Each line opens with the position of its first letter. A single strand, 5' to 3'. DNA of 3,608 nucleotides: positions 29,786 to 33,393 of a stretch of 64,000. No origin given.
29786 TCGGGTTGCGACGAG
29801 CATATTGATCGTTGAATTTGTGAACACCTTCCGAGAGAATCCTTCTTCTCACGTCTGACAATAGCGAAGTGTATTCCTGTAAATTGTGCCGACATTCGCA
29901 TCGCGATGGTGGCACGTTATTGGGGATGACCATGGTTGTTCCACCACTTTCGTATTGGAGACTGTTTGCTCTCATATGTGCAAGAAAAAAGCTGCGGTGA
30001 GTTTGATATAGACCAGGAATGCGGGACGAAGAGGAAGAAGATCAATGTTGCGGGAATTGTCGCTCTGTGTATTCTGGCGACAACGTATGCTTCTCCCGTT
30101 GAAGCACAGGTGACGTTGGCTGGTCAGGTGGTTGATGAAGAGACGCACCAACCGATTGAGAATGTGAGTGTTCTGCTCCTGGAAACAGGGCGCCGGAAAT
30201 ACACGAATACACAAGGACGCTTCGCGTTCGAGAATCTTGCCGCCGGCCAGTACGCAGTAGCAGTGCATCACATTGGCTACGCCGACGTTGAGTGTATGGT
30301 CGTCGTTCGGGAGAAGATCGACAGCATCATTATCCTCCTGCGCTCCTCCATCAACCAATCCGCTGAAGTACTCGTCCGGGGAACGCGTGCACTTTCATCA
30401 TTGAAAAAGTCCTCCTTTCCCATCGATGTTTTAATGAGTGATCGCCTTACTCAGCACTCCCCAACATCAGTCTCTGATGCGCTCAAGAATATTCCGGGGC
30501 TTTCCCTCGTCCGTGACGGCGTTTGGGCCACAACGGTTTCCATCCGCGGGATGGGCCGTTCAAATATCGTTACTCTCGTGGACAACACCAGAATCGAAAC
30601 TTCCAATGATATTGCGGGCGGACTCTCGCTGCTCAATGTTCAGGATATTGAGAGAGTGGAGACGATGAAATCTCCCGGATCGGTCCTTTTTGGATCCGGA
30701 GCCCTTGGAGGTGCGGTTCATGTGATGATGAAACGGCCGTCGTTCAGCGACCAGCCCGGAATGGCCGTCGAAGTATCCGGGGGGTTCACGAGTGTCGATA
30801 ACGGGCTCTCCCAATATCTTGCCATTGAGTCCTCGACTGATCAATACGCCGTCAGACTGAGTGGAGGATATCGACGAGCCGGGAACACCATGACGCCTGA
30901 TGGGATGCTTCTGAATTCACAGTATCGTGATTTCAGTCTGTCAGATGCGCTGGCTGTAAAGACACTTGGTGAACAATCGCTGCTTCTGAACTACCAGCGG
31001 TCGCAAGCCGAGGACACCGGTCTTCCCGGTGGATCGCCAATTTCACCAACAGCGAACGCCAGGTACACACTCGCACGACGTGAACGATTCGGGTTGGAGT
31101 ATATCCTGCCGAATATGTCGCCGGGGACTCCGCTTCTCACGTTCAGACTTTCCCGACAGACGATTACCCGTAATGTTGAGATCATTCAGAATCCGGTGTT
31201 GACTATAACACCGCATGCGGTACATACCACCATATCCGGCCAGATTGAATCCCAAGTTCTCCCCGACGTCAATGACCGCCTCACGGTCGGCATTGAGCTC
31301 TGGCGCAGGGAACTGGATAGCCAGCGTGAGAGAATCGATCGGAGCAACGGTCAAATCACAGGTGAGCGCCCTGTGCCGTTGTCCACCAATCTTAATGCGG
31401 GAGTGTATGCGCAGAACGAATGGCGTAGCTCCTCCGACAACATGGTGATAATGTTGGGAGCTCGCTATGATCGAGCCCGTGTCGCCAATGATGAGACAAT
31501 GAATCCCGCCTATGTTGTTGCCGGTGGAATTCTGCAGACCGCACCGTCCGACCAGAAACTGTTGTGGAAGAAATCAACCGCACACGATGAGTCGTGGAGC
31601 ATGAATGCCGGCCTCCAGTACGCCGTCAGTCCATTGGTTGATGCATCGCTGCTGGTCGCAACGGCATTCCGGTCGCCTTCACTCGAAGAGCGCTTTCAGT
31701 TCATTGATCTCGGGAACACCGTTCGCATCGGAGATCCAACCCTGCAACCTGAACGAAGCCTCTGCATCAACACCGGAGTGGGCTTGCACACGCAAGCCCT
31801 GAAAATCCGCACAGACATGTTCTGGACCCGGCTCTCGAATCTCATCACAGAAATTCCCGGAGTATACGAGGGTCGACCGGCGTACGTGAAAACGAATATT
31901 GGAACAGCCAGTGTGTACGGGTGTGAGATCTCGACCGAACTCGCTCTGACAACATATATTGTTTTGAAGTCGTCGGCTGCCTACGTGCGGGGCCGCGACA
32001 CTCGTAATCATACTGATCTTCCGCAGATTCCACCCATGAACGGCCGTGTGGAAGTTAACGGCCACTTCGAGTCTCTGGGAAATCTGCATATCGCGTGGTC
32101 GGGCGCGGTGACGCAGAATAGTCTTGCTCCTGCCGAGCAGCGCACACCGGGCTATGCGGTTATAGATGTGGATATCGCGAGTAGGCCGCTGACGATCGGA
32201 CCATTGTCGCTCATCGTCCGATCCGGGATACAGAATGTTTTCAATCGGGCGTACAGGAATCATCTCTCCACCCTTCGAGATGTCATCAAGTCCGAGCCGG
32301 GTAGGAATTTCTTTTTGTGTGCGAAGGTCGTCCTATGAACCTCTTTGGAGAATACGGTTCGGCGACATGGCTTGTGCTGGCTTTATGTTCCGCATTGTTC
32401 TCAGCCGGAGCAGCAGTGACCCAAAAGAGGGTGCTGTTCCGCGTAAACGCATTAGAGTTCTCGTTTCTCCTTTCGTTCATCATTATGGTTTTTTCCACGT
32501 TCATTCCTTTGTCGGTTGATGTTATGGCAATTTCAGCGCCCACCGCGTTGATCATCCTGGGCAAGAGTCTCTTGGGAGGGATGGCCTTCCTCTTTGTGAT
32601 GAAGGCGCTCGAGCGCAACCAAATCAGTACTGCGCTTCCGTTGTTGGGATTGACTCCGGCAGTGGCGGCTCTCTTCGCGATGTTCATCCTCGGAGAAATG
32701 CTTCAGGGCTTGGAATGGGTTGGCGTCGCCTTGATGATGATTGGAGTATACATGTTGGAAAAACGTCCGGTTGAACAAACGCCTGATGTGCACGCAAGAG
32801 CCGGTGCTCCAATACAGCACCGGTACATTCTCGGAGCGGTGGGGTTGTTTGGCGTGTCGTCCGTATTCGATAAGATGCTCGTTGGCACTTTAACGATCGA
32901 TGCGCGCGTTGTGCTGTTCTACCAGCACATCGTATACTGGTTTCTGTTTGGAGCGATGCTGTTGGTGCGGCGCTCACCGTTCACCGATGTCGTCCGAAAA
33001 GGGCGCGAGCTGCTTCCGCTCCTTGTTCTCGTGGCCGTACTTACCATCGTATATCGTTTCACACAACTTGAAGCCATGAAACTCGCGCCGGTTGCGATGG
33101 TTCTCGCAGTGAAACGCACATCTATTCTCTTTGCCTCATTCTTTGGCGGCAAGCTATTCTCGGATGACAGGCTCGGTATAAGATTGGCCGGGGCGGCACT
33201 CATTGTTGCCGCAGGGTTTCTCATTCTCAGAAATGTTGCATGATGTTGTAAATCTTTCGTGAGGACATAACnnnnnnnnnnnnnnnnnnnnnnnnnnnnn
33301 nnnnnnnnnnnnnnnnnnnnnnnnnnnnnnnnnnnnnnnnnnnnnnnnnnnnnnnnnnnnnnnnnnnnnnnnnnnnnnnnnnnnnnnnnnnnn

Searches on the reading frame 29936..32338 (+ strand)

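Call 77: search_protein_families(library=pfam, proteins=[window:29936-32338:+], max_evalue=0.0001)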
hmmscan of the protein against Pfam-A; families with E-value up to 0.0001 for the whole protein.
window:29936-32338:+ (800 aa): 4 families
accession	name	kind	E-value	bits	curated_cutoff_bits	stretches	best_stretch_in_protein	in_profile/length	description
PF00593.30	TonB_dep_Rec_b-barrel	-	1e-28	101.8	27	1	302-748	11-420/436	TonB dependent receptor-like, beta-barrel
PF07715.20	Plug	-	4.8e-21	75.7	23.9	1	156-260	2-107/107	TonB-dependent Receptor Plug Domain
PF13715.12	CarbopepD_reg_2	-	1.4e-15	57.5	32.2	1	62-147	2-88/88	CarboxypepD_reg-like domain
PF13620.12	CarboxypepD_reg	-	1.9e-12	47.8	32.3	1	60-119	1-63/82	Carboxypeptidase regulatory-like domain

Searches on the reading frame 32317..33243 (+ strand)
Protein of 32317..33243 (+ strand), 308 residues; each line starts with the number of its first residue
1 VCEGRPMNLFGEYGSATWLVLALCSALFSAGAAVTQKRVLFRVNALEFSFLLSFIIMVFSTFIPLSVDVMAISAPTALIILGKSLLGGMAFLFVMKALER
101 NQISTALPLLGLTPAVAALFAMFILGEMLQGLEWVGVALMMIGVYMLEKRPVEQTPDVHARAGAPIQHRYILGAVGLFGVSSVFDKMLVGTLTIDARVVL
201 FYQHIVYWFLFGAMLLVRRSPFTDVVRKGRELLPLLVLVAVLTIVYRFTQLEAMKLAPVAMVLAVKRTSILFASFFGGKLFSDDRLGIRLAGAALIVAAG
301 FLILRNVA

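Call 23: search_protein_families(library=pfam, proteins=[window:32317-33243:+], max_evalue=0.00001)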
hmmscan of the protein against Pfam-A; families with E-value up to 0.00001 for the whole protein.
window:32317-33243:+ (308 aa): 1 family
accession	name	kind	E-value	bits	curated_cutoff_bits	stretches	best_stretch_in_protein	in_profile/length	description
PF00892.27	EamA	-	3.1e-18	66.8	28.2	1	17-147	2-133/135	EamA-like transporter family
